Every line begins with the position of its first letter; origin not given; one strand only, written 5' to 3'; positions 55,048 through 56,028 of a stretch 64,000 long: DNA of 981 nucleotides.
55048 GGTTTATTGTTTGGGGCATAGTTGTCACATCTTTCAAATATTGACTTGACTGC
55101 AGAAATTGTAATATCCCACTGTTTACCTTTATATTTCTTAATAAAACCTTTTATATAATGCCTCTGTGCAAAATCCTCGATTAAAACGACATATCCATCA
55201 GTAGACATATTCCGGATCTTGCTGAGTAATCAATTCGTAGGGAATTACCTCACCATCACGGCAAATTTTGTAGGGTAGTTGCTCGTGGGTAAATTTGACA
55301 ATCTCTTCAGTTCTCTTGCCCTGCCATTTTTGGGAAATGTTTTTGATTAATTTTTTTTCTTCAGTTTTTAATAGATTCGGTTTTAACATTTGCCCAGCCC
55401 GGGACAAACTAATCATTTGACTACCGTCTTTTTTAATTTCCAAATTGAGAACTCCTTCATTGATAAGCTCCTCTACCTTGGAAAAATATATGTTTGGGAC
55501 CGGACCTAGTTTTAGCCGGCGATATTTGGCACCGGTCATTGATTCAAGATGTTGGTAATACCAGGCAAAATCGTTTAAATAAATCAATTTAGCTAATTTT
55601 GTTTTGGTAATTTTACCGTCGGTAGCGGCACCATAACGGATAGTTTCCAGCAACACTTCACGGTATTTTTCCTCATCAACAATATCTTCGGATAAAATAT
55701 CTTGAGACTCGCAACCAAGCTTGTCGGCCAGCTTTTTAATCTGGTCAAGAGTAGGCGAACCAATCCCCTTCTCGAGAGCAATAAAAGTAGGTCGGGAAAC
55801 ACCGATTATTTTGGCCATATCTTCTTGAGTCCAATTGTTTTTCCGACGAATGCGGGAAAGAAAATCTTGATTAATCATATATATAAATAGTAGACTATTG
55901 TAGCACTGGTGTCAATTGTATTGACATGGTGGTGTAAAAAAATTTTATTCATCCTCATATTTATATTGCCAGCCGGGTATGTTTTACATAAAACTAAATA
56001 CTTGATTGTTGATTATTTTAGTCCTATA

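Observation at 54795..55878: PanA-like antitoxin (HTH-XRE + DUF4065/Panacea) overlapping a small RelE/ParE-like gene: putative toxin-antitoxin pair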

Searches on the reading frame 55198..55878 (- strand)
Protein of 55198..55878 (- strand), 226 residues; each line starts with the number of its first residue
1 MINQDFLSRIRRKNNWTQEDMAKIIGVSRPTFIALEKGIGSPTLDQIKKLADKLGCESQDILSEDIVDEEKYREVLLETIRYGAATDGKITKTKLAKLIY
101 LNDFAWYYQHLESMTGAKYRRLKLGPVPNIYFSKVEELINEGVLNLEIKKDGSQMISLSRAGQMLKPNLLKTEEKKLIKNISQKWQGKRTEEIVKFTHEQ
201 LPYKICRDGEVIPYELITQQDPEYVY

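Call 3: search_protein_families(library=pfam, proteins=[window:55198-55878:-], max_evalue=1)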
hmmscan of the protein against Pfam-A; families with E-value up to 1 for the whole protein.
window:55198-55878:- (226 aa): 10 families
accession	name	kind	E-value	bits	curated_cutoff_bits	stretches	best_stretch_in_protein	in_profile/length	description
PF01381.28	HTH_3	-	2.1e-12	47.3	23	1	9-59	3-53/55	Helix-turn-helix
PF13274.11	SocA_Panacea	-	1.6e-10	42.4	25.7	1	95-203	1-112/113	Antitoxin SocA-like, Panacea domain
PF13443.12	HTH_26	-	5.7e-08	33.3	22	1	7-62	2-58/63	Cro/C1-type HTH DNA-binding domain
PF12844.13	HTH_19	-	4.4e-07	30.2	30.2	1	6-62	3-59/64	Helix-turn-helix domain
PF13560.12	HTH_31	-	1.7e-06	28.7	27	1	6-58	5-57/64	Helix-turn-helix domain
PF13744.12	HTH_37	-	0.001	19.2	27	1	8-56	24-73/80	Helix-turn-helix domain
PF17762.8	HTH_ParB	-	0.03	14.9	22.6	1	8-31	13-36/102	ParB HTH domain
PF13545.12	HTH_Crp_2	-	0.035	14.5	27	1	16-32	23-39/70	Crp-like helix-turn-helix domain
PF20432.4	Xre-like-HTH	-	0.036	14.8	25.8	1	17-32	25-40/63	Antitoxin Xre-like helix-turn-helix domain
PF15731.11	MqsA_antitoxin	-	0.038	14.5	30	1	2-50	69-117/131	Antitoxin component of bacterial toxin-antitoxin system, MqsA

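Call 4: search_protein_families(library=ncbifam, proteins=[window:55198-55878:-], max_evalue=1)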
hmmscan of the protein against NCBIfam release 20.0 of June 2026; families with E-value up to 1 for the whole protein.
window:55198-55878:- (226 aa): 12 families
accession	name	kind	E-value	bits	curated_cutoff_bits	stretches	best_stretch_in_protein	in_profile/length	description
NF041951.1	phage_RstR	subfamily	3.5e-10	40.1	80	1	4-78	4-79/108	RstR family transcriptional repressor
TIGR03070.1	couple_hipB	subfamily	7.9e-09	35.3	71.65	1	8-57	8-57/58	type II toxin-antitoxin system Y4mF family antitoxin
NF047948.1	male_kill_WMK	equivalog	6.4e-05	22.5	300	1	11-98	14-102/300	WO male-killing family protein Wmk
NF007271.0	PRK09726.1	equivalog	0.00011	22.2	79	1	7-54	17-64/88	type II toxin-antitoxin system antitoxin HipB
NF041575.1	antitoxPezA_Strep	equivalog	0.00015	21.8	290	1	7-66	6-65/158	type II toxin-antitoxin system antitoxin PezA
NF003162.0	PRK04140.1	equivalog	0.00049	19.2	263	1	2-56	126-180/317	transcriptional regulator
NF052239.1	antitox_spr1629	equivalog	0.00075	18.7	335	1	5-115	5-112/377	spr1629 family repressor/antitoxin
NF007257.0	PRK09706.1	subfamily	0.00098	18.9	101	1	10-65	13-68/135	transcriptional repressor DicA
TIGR00270.2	TIGR00270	equivalog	0.0017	18.2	110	1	5-60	75-133/159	multiprotein bridging factor aMBF1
TIGR03830.1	CxxCG_CxxCG_HTH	subfamily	0.0068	16.2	61.8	1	7-40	70-103/127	type II TA system antitoxin MqsA family protein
NF006015.0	PRK08154.1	subfamily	0.042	13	204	1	9-66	37-94/314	anaerobic benzoate catabolism transcriptional regulator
NF007408.0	PRK09943.1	equivalog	0.078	12.5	211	1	7-69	12-74/185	HTH-type transcriptional regulator PuuR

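Call 5: search_protein_families(library=padloc, proteins=[window:55198-55878:-], max_evalue=1)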
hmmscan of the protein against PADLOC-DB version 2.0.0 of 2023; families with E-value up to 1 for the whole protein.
window:55198-55878:- (226 aa): 13 families
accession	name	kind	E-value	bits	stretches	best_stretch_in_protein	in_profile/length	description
PDLC02926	HTH_VI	-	8.7e-08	30.3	1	5-68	4-69/92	-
PDLC03951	RmrA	-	5.5e-06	23.6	1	7-109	13-110/400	-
PDLC03665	Control_protein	-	3.6e-05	21.9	1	8-67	14-74/77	control protein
PDLC03949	RmrA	-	4.8e-05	20.4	1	2-66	2-66/363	-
PDLC04142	capH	-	5.4e-05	22.2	1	2-69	6-73/103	capH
PDLC03945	RmrA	-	0.00021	18.6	1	5-114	5-111/394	-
PDLC04775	PDC-M69A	-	0.00024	19.6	1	12-67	17-72/113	-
PDLC03666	Control_protein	-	0.00083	17.8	1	7-60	11-64/77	control protein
PDLC03952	RmrA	-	0.00084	16.3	1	7-55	27-75/395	-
PDLC03954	RmrA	-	0.0034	14.4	1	7-65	15-73/380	-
PDLC03946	RmrA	-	0.0059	13.4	1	1-64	1-64/357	-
PDLC04505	PDC-M19A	-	0.013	13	1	85-203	14-119/294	-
PDLC04133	mad1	-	0.023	13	1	16-36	6-26/60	mads_1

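Call 6: search_protein_families(library=phrogs, proteins=[window:55198-55878:-], max_evalue=1)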
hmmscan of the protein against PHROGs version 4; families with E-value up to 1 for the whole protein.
window:55198-55878:- (226 aa): 28 families (the best 25 are shown)
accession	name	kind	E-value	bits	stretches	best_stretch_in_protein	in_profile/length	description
phrog_3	-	transcription regulation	1.7e-13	52.1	1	2-140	88-223/430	transcriptional repressor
phrog_8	-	transcription regulation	2.9e-12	47.7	1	6-185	80-309/346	transcriptional regulator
phrog_1281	-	unknown function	1.7e-09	38.7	1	86-210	25-133/195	-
phrog_1373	-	transcription regulation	4.2e-08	34.3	1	7-64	68-125/166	transcriptional regulator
phrog_2439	-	transcription regulation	1.6e-07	31.6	1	2-61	7-66/367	transcriptional regulator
phrog_4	-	transcription regulation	2.2e-07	31.2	1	5-67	136-197/400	transcriptional repressor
phrog_5823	-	transcription regulation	9.3e-07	29.3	1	7-72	11-77/404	transcriptional regulator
phrog_14939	-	unknown function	1.2e-06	28.9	1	87-213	19-144/313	-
phrog_2967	-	transcription regulation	1.5e-06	29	1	7-65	15-73/225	transcriptional regulator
phrog_2339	-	DNA, RNA and nucleotide metabolism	2.2e-06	28.6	1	7-56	30-80/98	HTH DNA binding protein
phrog_2328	-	transcription regulation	2.3e-05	25.2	1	10-64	23-77/128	transcriptional repressor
phrog_2104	-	unknown function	6e-05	24.2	1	7-50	44-87/103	-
phrog_7241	-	transcription regulation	0.00014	22.9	1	9-60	67-119/122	transcriptional regulator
phrog_4836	-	transcription regulation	0.00014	22.5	1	10-73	83-146/194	CII-like regulator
phrog_10390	-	unknown function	0.00014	22.5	1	78-218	161-288/299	-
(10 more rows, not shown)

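Call 19: find_homologous_proteins(query=window:55198-55878:-, max_evalue=0.001)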
Query window:55198-55878:- (226 aa): 467 proteins with E <= 0.001 among 813 candidates; the best 120 are listed.
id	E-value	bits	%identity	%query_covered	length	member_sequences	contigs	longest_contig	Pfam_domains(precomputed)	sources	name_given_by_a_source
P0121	4.8e-145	499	100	100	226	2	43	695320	PF12844.14,PF13274.12,PF01381.29,PF13560.13,PF13443.13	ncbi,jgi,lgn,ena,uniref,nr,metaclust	ncbi:hypothetical protein A2574_02405 [Candidatus Shapirobacteria bacterium RIFOXYD1_FULL_38_32]|uni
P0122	1.1e-119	416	82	100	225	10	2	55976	PF13744.13,PF12844.14,PF13274.12,PF01381.29,PF13443.13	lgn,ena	-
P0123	6.2e-116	404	83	98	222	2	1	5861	PF12844.14,PF13274.12,PF01381.29,PF13443.13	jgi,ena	-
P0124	7.9e-116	403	82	98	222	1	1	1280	PF12844.14,PF13274.12,PF01381.29,PF13560.13,PF13443.13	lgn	-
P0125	1.3e-115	402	83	98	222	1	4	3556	PF13744.13,PF12844.14,PF13274.12,PF01381.29,PF13443.13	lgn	-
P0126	8.9e-113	393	78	100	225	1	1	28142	PF13744.13,PF12844.14,PF13274.12,PF01381.29,PF13560.13,PF13443.13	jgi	-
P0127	1.2e-112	393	80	98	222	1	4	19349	PF13744.13,PF12844.14,PF13274.12,PF01381.29,PF13560.13,PF13443.13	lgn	-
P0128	1.0e-111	390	79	98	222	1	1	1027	PF12844.14,PF13274.12,PF01381.29,PF13560.13,PF13443.13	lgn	-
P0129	1.2e-111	390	77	100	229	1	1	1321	PF12844.14,PF13274.12,PF01381.29,PF13560.13,PF13443.13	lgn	-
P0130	1.9e-111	389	78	98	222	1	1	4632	PF12844.14,PF13274.12,PF01381.29,PF13443.13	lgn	-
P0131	8.2e-111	387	76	100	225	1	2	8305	PF13744.13,PF12844.14,PF13274.12,PF01381.29,PF13560.13,PF13443.13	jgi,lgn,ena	-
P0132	1.6e-110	386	79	98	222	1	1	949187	PF13274.12,PF01381.29,PF13443.13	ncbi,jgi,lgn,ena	ncbi:MAG: helix-turn-helix domain-containing protein [Candidatus Shapirobacteria bacterium]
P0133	3.0e-110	385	79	98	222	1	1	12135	PF12844.14,PF13274.12,PF01381.29,PF13560.13,PF13443.13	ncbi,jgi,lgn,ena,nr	ncbi:helix-turn-helix domain-containing protein [Patescibacteria group bacterium]|nr:helix-turn-heli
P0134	6.2e-110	384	76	98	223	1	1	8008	PF12844.14,PF13274.12,PF01381.29,PF13443.13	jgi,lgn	-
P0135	5.3e-109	381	74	100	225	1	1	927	PF13744.13,PF12844.14,PF13274.12,PF01381.29,PF13443.13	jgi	-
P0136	8.2e-108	377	76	98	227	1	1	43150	PF12844.14,PF13274.12,PF01381.29,PF13560.13,PF13443.13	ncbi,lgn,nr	ncbi:DUF4065 domain-containing protein [Candidatus Shapirobacteria bacterium]|nr:DUF4065 domain-cont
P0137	2.2e-107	376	76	100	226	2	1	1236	PF12844.14,PF13274.12,PF01381.29,PF13560.13,PF13443.13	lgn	-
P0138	2.9e-104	365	75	98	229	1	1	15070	PF13744.13,PF12844.14,PF13274.12,PF01381.29,PF13560.13,PF13443.13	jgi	jgi:transcriptional regulator with XRE-family HTH domain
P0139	4.2e-104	365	80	91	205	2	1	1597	PF13274.12,PF01381.29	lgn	-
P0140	3.4e-102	359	73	98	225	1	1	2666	PF13744.13,PF12844.14,PF13274.12,PF01381.29,PF13560.13,PF13443.13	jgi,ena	-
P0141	3.5e-102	359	71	100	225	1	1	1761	PF12844.14,PF13274.12,PF01381.29,PF13443.13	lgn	-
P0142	5.0e-100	352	69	100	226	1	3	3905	PF13744.13,PF12844.14,PF13274.12,PF01381.29,PF13560.13,PF13443.13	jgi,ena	jgi:DNA-binding XRE family transcriptional regulator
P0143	2.5e-99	349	70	98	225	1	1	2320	PF13744.13,PF12844.14,PF13274.12,PF01381.29,PF13443.13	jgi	jgi:DNA-binding XRE family transcriptional regulator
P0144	5.2e-99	348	69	98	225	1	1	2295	PF13744.13,PF12844.14,PF13274.12,PF01381.29,PF13560.13,PF13443.13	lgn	-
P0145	2.4e-98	346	66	100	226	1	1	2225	PF12844.14,PF13274.12,PF01381.29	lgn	-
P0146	1.5e-97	343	69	98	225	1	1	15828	PF13744.13,PF12844.14,PF13274.12,PF01381.29,PF13560.13,PF13443.13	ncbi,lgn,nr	ncbi:MAG: DUF4065 domain-containing protein [Candidatus Shapirobacteria bacterium]|nr:DUF4065 domain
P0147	1.6e-97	343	68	98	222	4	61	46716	PF13744.13,PF12844.14,PF13274.12,PF01381.29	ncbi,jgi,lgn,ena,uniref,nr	ncbi:hypothetical protein CO009_01890 [Candidatus Shapirobacteria bacterium CG_4_8_14_3_um_filter_35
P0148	1.7e-97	343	68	100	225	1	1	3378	PF12844.14,PF13274.12,PF01381.29,PF13443.13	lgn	-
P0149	1.8e-97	343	68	100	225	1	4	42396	PF12844.14,PF13274.12,PF01381.29,PF13560.13,PF13443.13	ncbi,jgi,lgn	jgi:DNA-binding XRE family transcriptional regulator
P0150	2.4e-97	343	67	100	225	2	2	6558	PF13744.13,PF12844.14,PF13274.12,PF01381.29,PF13560.13,PF13443.13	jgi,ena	-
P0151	2.7e-97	343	68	100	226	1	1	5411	PF12844.14,PF13274.12,PF01381.29,PF13443.13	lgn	-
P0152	9.0e-97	341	67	100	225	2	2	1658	PF12844.14,PF13274.12,PF01381.29,PF13443.13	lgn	-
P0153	2.5e-95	336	67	100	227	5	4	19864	PF12844.14,PF13274.12,PF01381.29,PF13560.13,PF13443.13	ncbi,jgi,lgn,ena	-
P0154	3.0e-95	336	68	100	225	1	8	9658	PF13744.13,PF12844.14,PF13274.12,PF01381.29,PF13560.13,PF13443.13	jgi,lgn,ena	-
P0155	9.0e-95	334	67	100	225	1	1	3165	PF13744.13,PF12844.14,PF13274.12,PF01381.29,PF13560.13,PF13443.13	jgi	-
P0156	2.7e-93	330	64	100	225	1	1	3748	PF12844.14,PF13274.12,PF01381.29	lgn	-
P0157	3.8e-93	329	64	100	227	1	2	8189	PF12844.14,PF13274.12,PF01381.29,PF13443.13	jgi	jgi:DNA-binding XRE family transcriptional regulator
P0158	2.5e-92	326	64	100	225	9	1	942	PF13744.13,PF12844.14,PF13274.12,PF01381.29,PF13560.13,PF13443.13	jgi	jgi:transcriptional regulator with XRE-family HTH domain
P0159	2.3e-91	323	64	100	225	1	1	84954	PF13744.13,PF12844.14,PF13274.12,PF01381.29,PF13560.13,PF13443.13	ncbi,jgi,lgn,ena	ncbi:MAG: helix-turn-helix domain-containing protein [Candidatus Shapirobacteria bacterium]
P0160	4.1e-91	322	64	100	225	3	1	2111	PF13744.13,PF12844.14,PF13274.12,PF01381.29,PF13560.13,PF13443.13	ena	-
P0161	1.0e-90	321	62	100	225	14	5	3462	PF12844.14,PF13274.12,PF01381.29,PF13443.13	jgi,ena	-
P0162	1.4e-90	321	63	100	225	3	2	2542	PF13744.13,PF12844.14,PF13274.12,PF01381.29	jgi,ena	-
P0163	1.7e-90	320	62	100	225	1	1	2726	PF12844.14,PF13274.12,PF01381.29,PF13560.13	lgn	-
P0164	4.0e-90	319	61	100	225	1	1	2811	PF13744.13,PF12844.14,PF13274.12,PF01381.29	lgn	-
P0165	6.7e-90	318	65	97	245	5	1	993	PF12844.14,PF13274.12,PF01381.29,PF13560.13,PF13443.13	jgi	-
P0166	1.4e-89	317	65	100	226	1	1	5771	PF13744.13,PF12844.14,PF13274.12,PF01381.29,PF13443.13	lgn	-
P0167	1.4e-88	314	62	100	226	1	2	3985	PF12844.14,PF13274.12,PF01381.29,PF13560.13,PF13443.13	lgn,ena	-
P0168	3.1e-88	313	62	100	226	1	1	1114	PF12844.14,PF13274.12,PF01381.29,PF13443.13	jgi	jgi:transcriptional regulator with XRE-family HTH domain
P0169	1.0e-87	311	65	94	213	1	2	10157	PF13274.12,PF01381.29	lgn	-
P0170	1.1e-87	311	61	100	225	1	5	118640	PF12844.14,PF13274.12,PF01381.29,PF13560.13,PF13443.13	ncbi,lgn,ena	-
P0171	1.4e-87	311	64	100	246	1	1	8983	PF12844.14,PF13274.12,PF01381.29,PF13443.13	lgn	-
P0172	5.3e-87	309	62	100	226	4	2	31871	PF13744.13,PF12844.14,PF13274.12,PF01381.29,PF13560.13,PF13443.13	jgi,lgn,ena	-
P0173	1.1e-86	308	86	73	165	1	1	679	PF13274.12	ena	-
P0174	1.0e-85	305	60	100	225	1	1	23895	PF13744.13,PF12844.14,PF13274.12,PF01381.29,PF13443.13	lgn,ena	-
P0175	1.9e-85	304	61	100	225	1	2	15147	PF12844.14,PF13274.12,PF01381.29,PF13443.13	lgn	-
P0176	2.0e-85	304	60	100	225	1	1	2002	PF12844.14,PF13274.12,PF01381.29,PF13560.13,PF13443.13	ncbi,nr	ncbi:MAG: helix-turn-helix domain-containing protein [Candidatus Komeilibacteria bacterium]|nr:helix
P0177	2.5e-85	304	61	100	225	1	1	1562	PF12844.14,PF13274.12,PF01381.29,PF13443.13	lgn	-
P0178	2.9e-85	303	60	100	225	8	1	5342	PF13744.13,PF12844.14,PF13274.12,PF01381.29,PF13443.13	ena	-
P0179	7.7e-85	302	59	100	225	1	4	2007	PF12844.14,PF13274.12,PF01381.29,PF13560.13,PF13443.13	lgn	-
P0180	1.0e-84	302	60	100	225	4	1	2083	PF13744.13,PF12844.14,PF13274.12,PF01381.29,PF13443.13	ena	-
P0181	1.0e-84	301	59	100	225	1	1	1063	PF12844.14,PF13274.12,PF01381.29,PF13560.13,PF13443.13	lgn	-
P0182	4.1e-84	300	59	100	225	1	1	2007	PF12844.14,PF13274.12,PF01381.29,PF13443.13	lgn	-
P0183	6.5e-84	299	66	91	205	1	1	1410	PF13274.12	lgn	-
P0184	1.7e-82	294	65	89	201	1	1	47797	PF13274.12,PF01381.29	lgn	-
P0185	3.3e-82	293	65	91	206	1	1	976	PF13274.12,PF01381.29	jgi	jgi:DNA-binding XRE family transcriptional regulator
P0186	7.5e-81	289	59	100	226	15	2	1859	PF12844.14,PF13274.12,PF01381.29,PF13560.13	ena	-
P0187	9.9e-68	246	50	100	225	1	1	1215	PF12844.14,PF13274.12,PF01381.29,PF13560.13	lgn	-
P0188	3.4e-64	234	50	98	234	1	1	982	PF12844.14,PF13274.12,PF01381.29,PF13560.13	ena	-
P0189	1.2e-60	223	48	97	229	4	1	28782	PF12844.14,PF13274.12,PF01381.29,PF13560.13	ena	-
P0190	1.2e-60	223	48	97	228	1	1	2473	PF12844.14,PF13274.12,PF01381.29,PF13560.13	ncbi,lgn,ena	-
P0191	4.5e-60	221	46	98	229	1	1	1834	PF12844.14,PF13274.12,PF01381.29,PF13560.13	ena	-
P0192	1.2e-59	220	47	98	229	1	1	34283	PF12844.14,PF13274.12,PF01381.29,PF13560.13,PF13443.13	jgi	jgi:transcriptional regulator with XRE-family HTH domain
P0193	1.3e-59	219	50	100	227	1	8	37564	PF12844.14,PF13274.12,PF01381.29,PF13560.13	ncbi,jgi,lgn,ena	-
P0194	1.4e-58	216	48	98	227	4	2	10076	PF12844.14,PF13274.12,PF01381.29,PF13560.13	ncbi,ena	-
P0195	3.7e-58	215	48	97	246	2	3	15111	PF12844.14,PF13274.12,PF01381.29,PF13560.13,PF13443.13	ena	-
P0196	4.3e-58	214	46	100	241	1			PF12844.14,PF13274.12,PF01381.29,PF13560.13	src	-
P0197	5.6e-58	214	46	98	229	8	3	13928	PF12844.14,PF13274.12,PF01381.29,PF13560.13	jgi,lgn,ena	-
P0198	6.0e-58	214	48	97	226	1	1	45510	PF12844.14,PF13274.12,PF01381.29,PF13560.13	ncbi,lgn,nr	ncbi:MAG: DUF4065 domain-containing protein [bacterium]|nr:DUF4065 domain-containing protein [bacter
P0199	6.4e-58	214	46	100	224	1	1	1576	PF12844.14,PF13274.12,PF01381.29,PF13560.13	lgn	-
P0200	7.1e-58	214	47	98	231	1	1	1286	PF12844.14,PF13274.12,PF01381.29,PF13560.13,PF13443.13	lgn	-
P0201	7.1e-58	214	46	100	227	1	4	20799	PF12844.14,PF13274.12,PF01381.29,PF13560.13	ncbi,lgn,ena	ncbi:MAG: helix-turn-helix domain-containing protein [Patescibacteria group bacterium]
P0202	8.1e-58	214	47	99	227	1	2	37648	PF12844.14,PF13274.12,PF01381.29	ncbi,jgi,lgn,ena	-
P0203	8.7e-58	213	45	100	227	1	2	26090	PF12844.14,PF13274.12,PF01381.29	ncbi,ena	ncbi:MAG: helix-turn-helix domain-containing protein [Patescibacteria group bacterium]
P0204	1.1e-57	213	45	98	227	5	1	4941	PF12844.14,PF13274.12,PF01381.29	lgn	-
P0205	1.5e-57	213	46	100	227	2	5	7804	PF12844.14,PF13274.12,PF01381.29,PF13560.13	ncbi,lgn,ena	-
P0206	1.6e-57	213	48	98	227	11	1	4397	PF12844.14,PF13274.12,PF01381.29,PF13560.13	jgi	-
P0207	1.9e-57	212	48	96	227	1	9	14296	PF12844.14,PF13274.12,PF01381.29,PF13560.13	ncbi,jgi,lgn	jgi:transcriptional regulator with XRE-family HTH domain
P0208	2.0e-57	212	47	100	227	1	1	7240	PF12844.14,PF13274.12,PF01381.29,PF13560.13,PF13443.13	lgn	-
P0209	2.0e-57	212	47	98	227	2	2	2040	PF12844.14,PF13274.12,PF01381.29,PF13560.13,PF13443.13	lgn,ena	-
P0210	2.2e-57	212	46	100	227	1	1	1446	PF12844.14,PF13274.12,PF01381.29,PF13560.13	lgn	-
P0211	3.0e-57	212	47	97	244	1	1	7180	PF13274.12,PF01381.29,PF13560.13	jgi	jgi:transcriptional regulator with XRE-family HTH domain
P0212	3.7e-57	211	46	100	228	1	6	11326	PF12844.14,PF13274.12,PF01381.29,PF24250.2,PF13560.13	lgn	-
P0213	4.1e-57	211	48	100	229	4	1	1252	PF12844.14,PF13274.12,PF01381.29,PF13560.13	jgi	-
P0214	4.5e-57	211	47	100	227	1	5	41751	PF12844.14,PF13274.12,PF01381.29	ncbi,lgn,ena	ncbi:MAG: type II toxin-antitoxin system antitoxin SocA domain-containing protein [Patescibacteria g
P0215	6.4e-57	211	48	97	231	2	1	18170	PF12844.14,PF20432.5,PF13274.12,PF01381.29,PF13560.13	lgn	-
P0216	6.4e-57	211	47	97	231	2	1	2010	PF13744.13,PF12844.14,PF20432.5,PF13274.12,PF01381.29,PF13560.13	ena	-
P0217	7.6e-57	210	49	97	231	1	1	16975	PF12844.14,PF20432.5,PF13274.12,PF01381.29,PF13560.13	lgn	-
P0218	8.0e-57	210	48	97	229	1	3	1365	PF12844.14,PF13274.12,PF01381.29,PF13560.13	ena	-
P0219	8.6e-57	210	47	98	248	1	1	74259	PF12844.14,PF13274.12,PF01381.29,PF13560.13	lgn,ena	-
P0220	8.7e-57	210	46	98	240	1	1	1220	PF13274.12,PF01381.29,PF13560.13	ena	-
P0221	9.5e-57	210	45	98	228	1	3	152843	PF12844.14,PF13274.12,PF01381.29,PF13560.13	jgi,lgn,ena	-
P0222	1.0e-56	210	47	98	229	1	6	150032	PF12844.14,PF13274.12,PF01381.29,PF13560.13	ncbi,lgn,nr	ncbi:DUF4065 domain-containing protein [Candidatus Kaiserbacteria bacterium]|nr:DUF4065 domain-conta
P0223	1.1e-56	210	48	97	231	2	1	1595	PF12844.14,PF13274.12,PF01381.29,PF13560.13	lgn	-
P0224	1.3e-56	210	48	97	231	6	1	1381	PF13744.13,PF12844.14,PF20432.5,PF13274.12,PF01381.29,PF13560.13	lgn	-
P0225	1.3e-56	210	45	98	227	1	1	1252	PF12844.14,PF13274.12,PF01381.29,PF13560.13,PF13443.13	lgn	-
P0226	1.4e-56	210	46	100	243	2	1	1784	PF12844.14,PF13274.12,PF01381.29,PF13560.13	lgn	-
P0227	1.5e-56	209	45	97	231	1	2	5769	PF12844.14,PF20432.5,PF13274.12,PF01381.29,PF13560.13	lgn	-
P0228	1.6e-56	209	47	98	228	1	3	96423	PF12844.14,PF13274.12,PF01381.29,PF13560.13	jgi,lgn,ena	-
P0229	1.8e-56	209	46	98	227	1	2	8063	PF12844.14,PF13274.12,PF01381.29,PF13560.13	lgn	-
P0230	3.2e-56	208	46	98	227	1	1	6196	PF12844.14,PF13274.12,PF01381.29,PF13560.13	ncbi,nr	ncbi:MAG: DUF4065 domain-containing protein [Nanoarchaeota archaeon]|nr:DUF4065 domain-containing pr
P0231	3.3e-56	208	45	98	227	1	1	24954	PF12844.14,PF13274.12,PF01381.29,PF13560.13,PF13443.13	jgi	jgi:transcriptional regulator with XRE-family HTH domain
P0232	3.3e-56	208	47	98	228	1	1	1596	PF12844.14,PF13274.12,PF01381.29,PF13560.13,PF13443.13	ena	-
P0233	3.7e-56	208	44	98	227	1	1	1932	PF12844.14,PF13274.12,PF01381.29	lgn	-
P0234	3.9e-56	208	46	100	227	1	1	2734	PF12844.14,PF13274.12,PF01381.29,PF13560.13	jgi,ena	-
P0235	4.5e-56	208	45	98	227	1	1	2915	PF12844.14,PF13274.12,PF01381.29,PF13560.13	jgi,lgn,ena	-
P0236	4.6e-56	208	45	98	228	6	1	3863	PF12844.14,PF13274.12,PF01381.29,PF13545.13,PF13560.13,PF13443.13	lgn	-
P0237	5.1e-56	208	47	100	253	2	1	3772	PF13274.12,PF01381.29,PF13560.13,PF13443.13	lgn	-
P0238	5.2e-56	208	46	97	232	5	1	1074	PF12844.14,PF13274.12,PF01381.29,PF13560.13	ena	-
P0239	5.4e-56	208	45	98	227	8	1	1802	PF12844.14,PF13274.12,PF01381.29,PF13560.13,PF13443.13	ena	-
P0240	5.7e-56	208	45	98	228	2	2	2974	PF12844.14,PF13274.12,PF01381.29,PF13560.13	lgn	-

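Call 54: predict_structure(alignment_id=A2)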
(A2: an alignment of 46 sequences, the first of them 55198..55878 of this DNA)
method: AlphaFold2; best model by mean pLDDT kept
length: 226 residues; sequences in the alignment: 46
mean_pLDDT: 89.1   pTM: 0.73
mean pLDDT of the five models: 89.1, 87.6, 87.3, 86.6, 86.1
residues with pLDDT >= 90: 128; 70-90: 84; 50-70: 13; < 50: 1
segments of 3 or more residues with pLDDT < 50: none
pLDDT, mean of each block of 10 residues (from residue 1): 73 90 95 90 88 74 71 97 95 95 94 89 83 94 97 95 94 97 93 91 86 85 78
secondary structure, 60 per line:
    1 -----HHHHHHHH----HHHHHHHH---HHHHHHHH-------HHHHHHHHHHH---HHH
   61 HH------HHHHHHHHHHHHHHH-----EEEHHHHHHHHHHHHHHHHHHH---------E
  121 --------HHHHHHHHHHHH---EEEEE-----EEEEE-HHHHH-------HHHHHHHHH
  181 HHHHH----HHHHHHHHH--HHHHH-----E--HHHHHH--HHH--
elements in order: H6-13 H18-25 H29-36 H44-54 H58-62 H69-83 E89-91 H92-110 H129-140 E144-148 E154-158 H160-164 H172-185 H190-198 H201-205 H214-219
